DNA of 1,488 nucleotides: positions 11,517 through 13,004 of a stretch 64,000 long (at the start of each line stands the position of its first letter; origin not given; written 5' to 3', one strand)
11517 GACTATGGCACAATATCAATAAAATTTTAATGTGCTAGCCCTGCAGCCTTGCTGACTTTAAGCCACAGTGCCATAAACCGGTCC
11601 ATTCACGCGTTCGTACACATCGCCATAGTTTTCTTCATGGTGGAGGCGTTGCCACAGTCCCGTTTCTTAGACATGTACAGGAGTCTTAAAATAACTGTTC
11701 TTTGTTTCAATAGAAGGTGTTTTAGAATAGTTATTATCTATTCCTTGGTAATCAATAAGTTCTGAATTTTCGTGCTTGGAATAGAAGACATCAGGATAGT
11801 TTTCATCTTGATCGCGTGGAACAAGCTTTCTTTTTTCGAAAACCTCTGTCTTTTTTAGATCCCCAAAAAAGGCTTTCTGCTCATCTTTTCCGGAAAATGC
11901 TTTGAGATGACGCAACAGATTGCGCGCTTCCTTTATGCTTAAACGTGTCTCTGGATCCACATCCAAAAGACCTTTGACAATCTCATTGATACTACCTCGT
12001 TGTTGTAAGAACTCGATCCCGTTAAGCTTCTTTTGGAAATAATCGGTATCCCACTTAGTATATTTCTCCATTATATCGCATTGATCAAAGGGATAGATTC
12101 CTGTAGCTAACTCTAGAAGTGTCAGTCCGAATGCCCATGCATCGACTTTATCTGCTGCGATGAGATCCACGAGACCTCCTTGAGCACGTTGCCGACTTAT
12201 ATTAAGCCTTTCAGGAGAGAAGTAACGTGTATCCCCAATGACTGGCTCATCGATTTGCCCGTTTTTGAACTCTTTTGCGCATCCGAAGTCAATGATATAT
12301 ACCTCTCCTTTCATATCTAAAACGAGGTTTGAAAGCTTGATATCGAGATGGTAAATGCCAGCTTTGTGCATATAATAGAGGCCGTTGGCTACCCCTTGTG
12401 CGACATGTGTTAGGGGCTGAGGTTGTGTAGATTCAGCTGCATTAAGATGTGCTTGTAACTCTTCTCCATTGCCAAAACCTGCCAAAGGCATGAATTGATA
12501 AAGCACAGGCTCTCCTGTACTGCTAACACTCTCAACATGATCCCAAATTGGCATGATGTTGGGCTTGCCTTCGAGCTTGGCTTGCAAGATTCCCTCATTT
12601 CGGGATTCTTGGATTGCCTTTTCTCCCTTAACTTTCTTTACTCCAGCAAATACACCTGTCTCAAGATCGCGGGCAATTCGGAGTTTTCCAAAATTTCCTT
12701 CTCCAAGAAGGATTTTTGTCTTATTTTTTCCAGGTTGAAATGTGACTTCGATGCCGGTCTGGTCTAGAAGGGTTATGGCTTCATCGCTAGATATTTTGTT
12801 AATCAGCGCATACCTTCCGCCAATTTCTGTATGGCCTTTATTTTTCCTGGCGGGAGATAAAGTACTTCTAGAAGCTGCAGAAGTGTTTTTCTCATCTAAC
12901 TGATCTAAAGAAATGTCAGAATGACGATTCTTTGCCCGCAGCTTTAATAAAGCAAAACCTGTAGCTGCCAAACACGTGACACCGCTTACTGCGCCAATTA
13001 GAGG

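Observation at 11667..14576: Type I (eukaryote-like) receptor kinase topology in a bacterium: N-terminal ectodomain, TM, C-terminal Hanks kinase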

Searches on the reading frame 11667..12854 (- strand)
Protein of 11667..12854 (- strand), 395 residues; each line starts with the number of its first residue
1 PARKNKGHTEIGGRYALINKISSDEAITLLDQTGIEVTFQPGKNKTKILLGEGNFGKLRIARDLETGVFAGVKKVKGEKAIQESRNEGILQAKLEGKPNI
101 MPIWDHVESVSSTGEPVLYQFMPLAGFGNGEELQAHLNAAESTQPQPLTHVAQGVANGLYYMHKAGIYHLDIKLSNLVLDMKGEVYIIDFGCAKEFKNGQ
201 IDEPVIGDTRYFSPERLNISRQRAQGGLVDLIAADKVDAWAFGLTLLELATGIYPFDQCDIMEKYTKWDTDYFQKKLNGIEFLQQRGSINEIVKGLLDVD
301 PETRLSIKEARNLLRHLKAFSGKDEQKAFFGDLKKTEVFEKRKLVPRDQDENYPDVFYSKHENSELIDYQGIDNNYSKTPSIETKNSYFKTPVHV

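Call 11: search_solved_structures(query=window:11667-12800:-, max_evalue=1e-10)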
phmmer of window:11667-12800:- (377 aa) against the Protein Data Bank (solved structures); distinct sequences matched with E-value up to 1e-10: 267 (the best 60 are shown).
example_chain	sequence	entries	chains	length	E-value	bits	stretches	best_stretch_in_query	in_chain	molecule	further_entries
4ra4_A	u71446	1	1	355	4.7e-17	65.6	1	30-247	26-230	Protein kinase C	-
3iw4_A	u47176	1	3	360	5.1e-17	65.4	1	30-247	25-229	Protein kinase C alpha type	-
8u37_A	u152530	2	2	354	2.3e-16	63.3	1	30-247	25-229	Protein kinase C alpha type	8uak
4czu_A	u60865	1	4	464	5.7e-16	62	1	24-292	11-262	CBL-INTERACTING SERINE/THREONINE-PROTEIN KINASE 23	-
4czt_A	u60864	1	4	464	6.6e-16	61.8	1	24-292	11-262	CBL-INTERACTING SERINE/THREONINE-PROTEIN KINASE 23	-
2i0e_A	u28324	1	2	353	7.2e-16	61.7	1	30-245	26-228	Protein Kinase C-beta II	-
9s9t_A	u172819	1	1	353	1.2e-15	60.9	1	30-245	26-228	Isoform Beta-II of Protein kinase C beta type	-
3pfq_A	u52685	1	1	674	3.2e-15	59.5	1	30-245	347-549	Protein kinase C beta type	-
8se1_A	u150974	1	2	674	3.3e-15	59.5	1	30-245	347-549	Protein kinase C beta type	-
8se2_A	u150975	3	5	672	3.3e-15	59.5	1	30-245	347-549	Protein kinase C beta type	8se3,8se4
8vsu_C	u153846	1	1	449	5.7e-15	58.7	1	18-294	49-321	Serine/threonine-protein kinase STK11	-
2jed_A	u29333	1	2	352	7.6e-15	58.3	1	30-247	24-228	PROTEIN KINASE C THETA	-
5f9e_A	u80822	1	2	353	7.6e-15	58.3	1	30-247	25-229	Protein kinase C theta type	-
4q9z_A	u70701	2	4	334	8.1e-15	58.2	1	31-247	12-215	HUMAN PROTEIN KINASE C THETA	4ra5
1xjd_A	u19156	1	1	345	8.6e-15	58.1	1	31-247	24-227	Protein kinase C, theta type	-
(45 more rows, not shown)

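Call 12: find_homologous_proteins(query=window:11667-12854:-)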
Query window:11667-12854:- (395 aa): 36 proteins with E <= 0.001 among 3665 candidates.
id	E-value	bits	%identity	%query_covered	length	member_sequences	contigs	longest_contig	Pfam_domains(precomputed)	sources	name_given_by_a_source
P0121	2.2e-211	720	82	99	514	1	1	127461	PF07714.24,PF00069.32,PF14531.13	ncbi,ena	-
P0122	1.2e-185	635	90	80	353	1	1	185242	PF07714.24,PF00069.32,PF14531.13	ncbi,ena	-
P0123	1.2e-117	412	54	91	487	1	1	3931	PF07714.24,PF00069.32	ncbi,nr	ncbi:MAG: hypothetical protein KR126chlam3_01593, partial [Chlamydiae bacterium]|nr:hypothetical pro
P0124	4.1e-114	400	53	91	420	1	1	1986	PF07714.24,PF00069.32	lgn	-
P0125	9.7e-114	399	52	100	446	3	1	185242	PF07714.24,PF00069.32,PF14531.13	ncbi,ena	-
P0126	1.1e-111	392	53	91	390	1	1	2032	PF07714.24,PF00069.32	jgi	-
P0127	4.3e-103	364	49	91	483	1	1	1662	PF07714.24,PF00069.32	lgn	-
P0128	3.0e-96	341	56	75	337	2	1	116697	PF07714.24,PF00069.32,PF14531.13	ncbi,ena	-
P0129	3.3e-86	308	74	50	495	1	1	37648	PF00069.32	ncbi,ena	-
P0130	5.7e-85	304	48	89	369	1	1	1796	PF07714.24,PF00069.32,PF14531.13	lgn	-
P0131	4.4e-83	298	58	65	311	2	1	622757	PF07714.24,PF00069.32,PF14531.13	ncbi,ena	-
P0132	7.1e-76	274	44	90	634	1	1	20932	PF01839.30,PF07714.24,PF00069.32,PF14531.13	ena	-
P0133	3.7e-73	265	42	89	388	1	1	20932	PF07714.24,PF00069.32,PF14531.13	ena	-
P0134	7.1e-65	238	47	70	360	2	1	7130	PF07714.24,PF00069.32,PF14531.13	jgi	-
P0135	2.0e-63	233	40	83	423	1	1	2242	PF07714.24,PF00069.32,PF14531.13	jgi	jgi:serine/threonine protein kinase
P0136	1.3e-58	217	38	86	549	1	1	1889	PF07714.24,PF00069.32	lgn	-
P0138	3.7e-52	196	36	99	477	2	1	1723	PF07714.24,PF00069.32,PF14531.13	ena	-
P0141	1.0e-49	188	41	75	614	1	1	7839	PF07714.24,PF00069.32,PF00931.29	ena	-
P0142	5.0e-45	172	45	54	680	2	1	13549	PF00069.32,PF05729.19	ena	-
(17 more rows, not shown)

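Call 15: find_related_loci(query=A1, collection=genome_contigs, flank=6000)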
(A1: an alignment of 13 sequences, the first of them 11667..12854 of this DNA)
Query A1 (395 aa) in genome_contigs; peptide patterns used: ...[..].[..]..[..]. (x = any residue, [..] = any of these).
34 stretches matched a pattern; 22 encode a relative of the query (tblastn E <= 1e-3); 22 distinct loci.
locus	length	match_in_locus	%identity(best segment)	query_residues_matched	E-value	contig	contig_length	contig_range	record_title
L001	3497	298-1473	52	3-387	9e-129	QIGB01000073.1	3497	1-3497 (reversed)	MAG: Chlamydiae bacterium isolate SZUA-160 Ga0063294_10032711, whole genome shotgun sequence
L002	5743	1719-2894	38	4-392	2e-69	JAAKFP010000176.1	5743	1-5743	MAG: Chlamydiae bacterium isolate K940_chlam_7 K940chlam7_176, whole genome shotgun sequence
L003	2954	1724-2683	41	3-316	1e-65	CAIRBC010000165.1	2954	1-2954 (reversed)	MAG: uncultured Nitrosomonadales bacterium isolate Kiruna2_bin-1694 genome assembly, contig: bin-1694:165/600, whole gen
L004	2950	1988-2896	41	6-310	3e-65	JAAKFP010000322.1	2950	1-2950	MAG: Chlamydiae bacterium isolate K940_chlam_7 K940chlam7_322, whole genome shotgun sequence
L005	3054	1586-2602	37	6-349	1e-62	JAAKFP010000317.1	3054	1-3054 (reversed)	MAG: Chlamydiae bacterium isolate K940_chlam_7 K940chlam7_317, whole genome shotgun sequence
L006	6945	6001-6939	43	3-306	2e-69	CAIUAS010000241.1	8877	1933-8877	MAG: uncultured Gammaproteobacteria bacterium isolate Ki2-D3_bin-1368 genome assembly, contig: bin-1368:241/376, whole g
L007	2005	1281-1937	49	3-217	3e-63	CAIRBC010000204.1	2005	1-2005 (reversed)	MAG: uncultured Nitrosomonadales bacterium isolate Kiruna2_bin-1694 genome assembly, contig: bin-1694:204/600, whole gen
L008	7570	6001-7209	34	1-392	1e-60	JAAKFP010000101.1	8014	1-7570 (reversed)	MAG: Chlamydiae bacterium isolate K940_chlam_7 K940chlam7_101, whole genome shotgun sequence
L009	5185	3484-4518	36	4-353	9e-61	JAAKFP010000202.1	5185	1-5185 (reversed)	MAG: Chlamydiae bacterium isolate K940_chlam_7 K940chlam7_202, whole genome shotgun sequence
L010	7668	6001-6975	37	8-338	3e-57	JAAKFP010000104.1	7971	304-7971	MAG: Chlamydiae bacterium isolate K940_chlam_7 K940chlam7_104, whole genome shotgun sequence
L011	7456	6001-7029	36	6-353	1e-56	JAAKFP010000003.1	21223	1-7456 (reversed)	MAG: Chlamydiae bacterium isolate K940_chlam_7 K940chlam7_3, whole genome shotgun sequence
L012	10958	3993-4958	36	1-335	1e-55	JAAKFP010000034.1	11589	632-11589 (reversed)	MAG: Chlamydiae bacterium isolate K940_chlam_7 K940chlam7_34, whole genome shotgun sequence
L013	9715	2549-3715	34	6-395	5e-53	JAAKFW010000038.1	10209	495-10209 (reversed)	MAG: Candidatus Anoxychlamydiales bacterium isolate KR126_chlam_5 KR126chlam5_38, whole genome shotgun sequence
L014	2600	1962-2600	43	8-224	3e-51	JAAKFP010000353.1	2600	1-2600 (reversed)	MAG: Chlamydiae bacterium isolate K940_chlam_7 K940chlam7_353, whole genome shotgun sequence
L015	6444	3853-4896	35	12-325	7e-50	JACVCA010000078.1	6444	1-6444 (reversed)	MAG: Alphaproteobacteria bacterium isolate Desfum bin_3_GBBB01 NODE_432_length_6444_cov_2.496596, whole genome shotgun s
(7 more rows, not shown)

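Call 39: search_protein_families(library=pfam, proteins=[P0132, P0141, P0142, P0136, P0138, P0157, P0129], max_evalue=0.001)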
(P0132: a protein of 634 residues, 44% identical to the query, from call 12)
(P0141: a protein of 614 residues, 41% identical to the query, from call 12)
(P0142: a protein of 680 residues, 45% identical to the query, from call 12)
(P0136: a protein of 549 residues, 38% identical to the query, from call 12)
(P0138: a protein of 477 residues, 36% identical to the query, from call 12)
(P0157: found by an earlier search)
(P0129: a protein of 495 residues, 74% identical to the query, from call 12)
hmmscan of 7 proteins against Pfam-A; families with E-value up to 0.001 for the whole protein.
P0132 (634 aa): 4 families
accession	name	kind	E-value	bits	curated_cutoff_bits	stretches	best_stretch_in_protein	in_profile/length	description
PF00069.31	Pkinase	-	8.3e-32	111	31.7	1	304-578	6-263/263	Protein kinase domain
PF01839.29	FG-GAP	-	4.4e-19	68.4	22.1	2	106-143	1-37/37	FG-GAP repeat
PF07714.23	PK_Tyr_Ser-Thr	-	2.4e-13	50.4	23.1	1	304-519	6-209/258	Protein tyrosine and serine/threonine kinase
PF14531.12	Kinase-like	-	4.1e-09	36.5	25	1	403-522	134-258/289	Kinase-like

P0141 (614 aa): 3 families
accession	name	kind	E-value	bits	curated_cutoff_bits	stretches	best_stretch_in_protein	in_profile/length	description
PF00069.31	Pkinase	-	2.6e-37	129.1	31.7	1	60-327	5-263/263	Protein kinase domain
PF07714.23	PK_Tyr_Ser-Thr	-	8.9e-12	45.3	23.1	1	61-320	6-253/258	Protein tyrosine and serine/threonine kinase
PF00931.28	NB-ARC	-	2e-10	40.8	23.5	1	406-603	6-219/248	NB-ARC domain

P0142 (680 aa): 2 families
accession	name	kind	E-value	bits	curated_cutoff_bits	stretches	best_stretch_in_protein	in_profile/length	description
PF00069.31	Pkinase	-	6.8e-18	65.4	31.7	1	498-672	6-169/263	Protein kinase domain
PF05729.18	NACHT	-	9e-07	29.3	26.7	1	68-222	3-165/167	NACHT domain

P0136 (549 aa): 3 families
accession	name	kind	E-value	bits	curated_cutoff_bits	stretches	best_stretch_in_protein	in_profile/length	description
PF00069.31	Pkinase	-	9e-32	110.9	31.7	1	136-412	8-261/263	Protein kinase domain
PF07714.23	PK_Tyr_Ser-Thr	-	5.8e-07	29.5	23.1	1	136-283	8-152/258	Protein tyrosine and serine/threonine kinase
PF01636.29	APH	-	0.00063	20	23.2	0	252-281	168-198/239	Phosphotransferase enzyme family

P0138 (477 aa): 3 families
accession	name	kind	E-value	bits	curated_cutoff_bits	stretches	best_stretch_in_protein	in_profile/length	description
PF00069.31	Pkinase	-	2.4e-37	129.2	31.7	1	117-378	6-262/263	Protein kinase domain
PF07714.23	PK_Tyr_Ser-Thr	-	1e-12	48.4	23.1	1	115-326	4-205/258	Protein tyrosine and serine/threonine kinase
PF14531.12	Kinase-like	-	7e-06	25.9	25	1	201-330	138-268/289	Kinase-like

P0157 (481 aa): 5 families
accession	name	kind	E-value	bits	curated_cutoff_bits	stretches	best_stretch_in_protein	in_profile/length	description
PF00069.31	Pkinase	-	3.9e-41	141.6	31.7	1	147-412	4-259/263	Protein kinase domain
PF07714.23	PK_Tyr_Ser-Thr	-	1e-14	54.9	23.1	1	149-362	6-211/258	Protein tyrosine and serine/threonine kinase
PF14531.12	Kinase-like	-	6.6e-11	42.4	25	1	236-404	131-289/289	Kinase-like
PF03109.22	ABC1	-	0.00013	21.6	22.9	1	238-298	162-219/244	ABC1 atypical kinase-like domain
PF01636.29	APH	-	0.00025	21.3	23.2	1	243-293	150-197/239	Phosphotransferase enzyme family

P0129 (495 aa): 1 family
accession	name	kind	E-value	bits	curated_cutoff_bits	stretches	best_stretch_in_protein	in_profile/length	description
PF00069.31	Pkinase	-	2.6e-15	57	31.7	1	328-470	6-141/263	Protein kinase domain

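Call 47: search_protein_representatives(alignment_id=A1)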
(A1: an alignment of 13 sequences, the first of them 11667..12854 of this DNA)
Query: 13 sequences, 500 profile positions. Proteins with E-value up to 0.001 (for the whole library): 762869; up to 1e-10: 119867; up to 1e-30: 402. The best 150 are listed.
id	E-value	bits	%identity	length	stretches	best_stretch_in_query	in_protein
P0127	9.9e-192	654.7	-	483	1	2-482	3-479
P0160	3.3e-177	606.8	-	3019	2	86-430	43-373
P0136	6.3e-173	592.7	-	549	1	1-499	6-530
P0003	1.9e-164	564.7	-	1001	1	13-479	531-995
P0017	1.5e-162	558.5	-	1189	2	60-455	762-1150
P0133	9.3e-160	549.3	-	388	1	79-447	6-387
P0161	2.9e-159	547.6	-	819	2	70-470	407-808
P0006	1.4e-155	535.5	-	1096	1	10-460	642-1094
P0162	5.0e-154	530.4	-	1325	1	5-451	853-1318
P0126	1.8e-150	518.6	-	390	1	73-455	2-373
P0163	1.7e-148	512.1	-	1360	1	3-451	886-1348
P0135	2.8e-147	508.1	-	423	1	33-424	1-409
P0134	4.0e-143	494.4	-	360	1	112-447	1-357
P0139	3.4e-138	478.1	-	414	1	95-453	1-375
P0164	1.5e-134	466.1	-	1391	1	23-453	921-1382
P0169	9.2e-125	433.8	-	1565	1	16-489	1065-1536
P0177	1.0e-119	417.1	-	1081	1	11-473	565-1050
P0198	3.9e-98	346.0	-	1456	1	8-464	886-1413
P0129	4.1e-97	342.6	-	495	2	69-261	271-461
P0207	2.8e-89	316.8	-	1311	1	18-478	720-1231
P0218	2.9e-83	296.9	-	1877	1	89-429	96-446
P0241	3.5e-72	260.4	-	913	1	3-420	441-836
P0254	2.0e-67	244.7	-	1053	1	9-466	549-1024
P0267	1.2e-64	235.5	-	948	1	25-473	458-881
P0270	1.4e-63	232.0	-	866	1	13-435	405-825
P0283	1.3e-59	218.9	-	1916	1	90-498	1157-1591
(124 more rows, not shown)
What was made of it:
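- On Chlamydia/giant-virus receptor-like kinase family (defined here): Orthologs P0003, P0006 and P0017 score 535-565 bits (call 47).
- The nearest score below 100 bits, against at least 210 bits within the family (calls 12, 47).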

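Call 50: list_cluster_members(proteins=[P0162, P0169, P0177, P0198, P0241, P0270, P0283, P0160, P0218, P0207])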
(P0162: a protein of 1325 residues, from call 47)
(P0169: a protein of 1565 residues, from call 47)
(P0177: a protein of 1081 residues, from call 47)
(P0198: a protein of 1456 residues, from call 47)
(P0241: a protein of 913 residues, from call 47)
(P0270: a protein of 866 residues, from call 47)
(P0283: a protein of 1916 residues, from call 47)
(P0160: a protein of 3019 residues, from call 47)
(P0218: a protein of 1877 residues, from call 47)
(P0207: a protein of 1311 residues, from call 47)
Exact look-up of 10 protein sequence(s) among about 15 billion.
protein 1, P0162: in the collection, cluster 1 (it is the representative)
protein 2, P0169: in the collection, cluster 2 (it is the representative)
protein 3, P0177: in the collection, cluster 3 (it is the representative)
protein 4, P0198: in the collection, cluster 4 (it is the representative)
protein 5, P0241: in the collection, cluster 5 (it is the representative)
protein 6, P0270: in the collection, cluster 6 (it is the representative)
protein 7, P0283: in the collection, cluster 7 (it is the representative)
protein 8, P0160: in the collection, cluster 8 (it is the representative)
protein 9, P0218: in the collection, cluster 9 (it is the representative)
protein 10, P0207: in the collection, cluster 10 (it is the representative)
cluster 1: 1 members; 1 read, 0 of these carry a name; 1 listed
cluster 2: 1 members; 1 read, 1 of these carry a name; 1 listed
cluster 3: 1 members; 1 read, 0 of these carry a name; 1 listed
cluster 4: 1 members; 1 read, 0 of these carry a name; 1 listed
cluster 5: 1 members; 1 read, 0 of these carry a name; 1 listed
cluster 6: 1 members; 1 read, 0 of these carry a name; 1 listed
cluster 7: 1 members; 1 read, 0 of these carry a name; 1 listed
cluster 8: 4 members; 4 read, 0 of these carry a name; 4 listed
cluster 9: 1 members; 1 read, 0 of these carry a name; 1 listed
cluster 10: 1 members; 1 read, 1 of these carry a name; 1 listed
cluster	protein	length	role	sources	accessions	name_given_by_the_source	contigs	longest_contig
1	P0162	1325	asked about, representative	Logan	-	-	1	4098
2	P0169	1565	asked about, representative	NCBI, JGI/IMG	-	serine/threonine protein kinase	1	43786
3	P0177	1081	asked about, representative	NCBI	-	-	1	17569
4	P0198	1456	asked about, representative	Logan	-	-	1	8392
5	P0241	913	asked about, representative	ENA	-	-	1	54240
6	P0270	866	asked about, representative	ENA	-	-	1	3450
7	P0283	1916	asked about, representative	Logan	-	-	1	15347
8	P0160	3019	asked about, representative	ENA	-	-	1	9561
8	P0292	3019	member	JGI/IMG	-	-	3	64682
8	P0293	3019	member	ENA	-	-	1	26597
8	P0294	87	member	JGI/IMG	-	-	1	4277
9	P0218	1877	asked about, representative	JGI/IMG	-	-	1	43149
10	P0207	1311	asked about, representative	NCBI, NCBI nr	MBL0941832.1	MAG: protein kinase [Alphaproteobacteria bacterium] | protein kinase [Alphaproteobacteria bacterium]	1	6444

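Call 51: search_protein_families(library=pfam, alignment_id=A4, max_evalue=0.0001)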
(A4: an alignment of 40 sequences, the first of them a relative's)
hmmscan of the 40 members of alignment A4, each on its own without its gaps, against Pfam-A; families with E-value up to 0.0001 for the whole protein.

A. member 1, P0162 (1325 aa): 5 families
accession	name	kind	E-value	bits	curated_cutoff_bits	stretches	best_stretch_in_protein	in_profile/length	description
PF01839.29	FG-GAP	-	5.2e-39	132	22.1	3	796-830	4-37/37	FG-GAP repeat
PF00069.31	Pkinase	-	4e-34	118.6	31.7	1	982-1259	6-263/263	Protein kinase domain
PF07714.23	PK_Tyr_Ser-Thr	-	8.5e-14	51.9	23.1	1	980-1211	4-219/258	Protein tyrosine and serine/threonine kinase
PF14531.12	Kinase-like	-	1.4e-09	38.1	25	1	1082-1203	134-257/289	Kinase-like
PF13517.12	FG-GAP_3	-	2.8e-06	28.2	26.9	0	409-482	1-61/61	FG-GAP-like repeat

B. families by the number of members that match (of 40 scanned): 10 families
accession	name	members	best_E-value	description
PF00069.31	Pkinase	40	5.7e-39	Protein kinase domain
PF07714.23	PK_Tyr_Ser-Thr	38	2.7e-21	Protein tyrosine and serine/threonine kinase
PF14531.12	Kinase-like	12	1.3e-09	Kinase-like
PF01839.29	FG-GAP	5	1.2e-40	FG-GAP repeat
PF13517.12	FG-GAP_3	5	3.2e-17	FG-GAP-like repeat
PF08309.17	LVIVD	4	7.6e-85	LVIVD repeat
PF09826.15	Beta_propel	4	5.6e-06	Beta propeller domain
PF05345.18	He_PIG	2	1.3e-11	Putative Ig domain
PF25293.1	Beta-prop_EMC1_N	1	2.6e-07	EMC1 N-terminal beta-propeller domain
PF19699.4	CLSTN_C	1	7.9e-05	Calsyntenin C-terminal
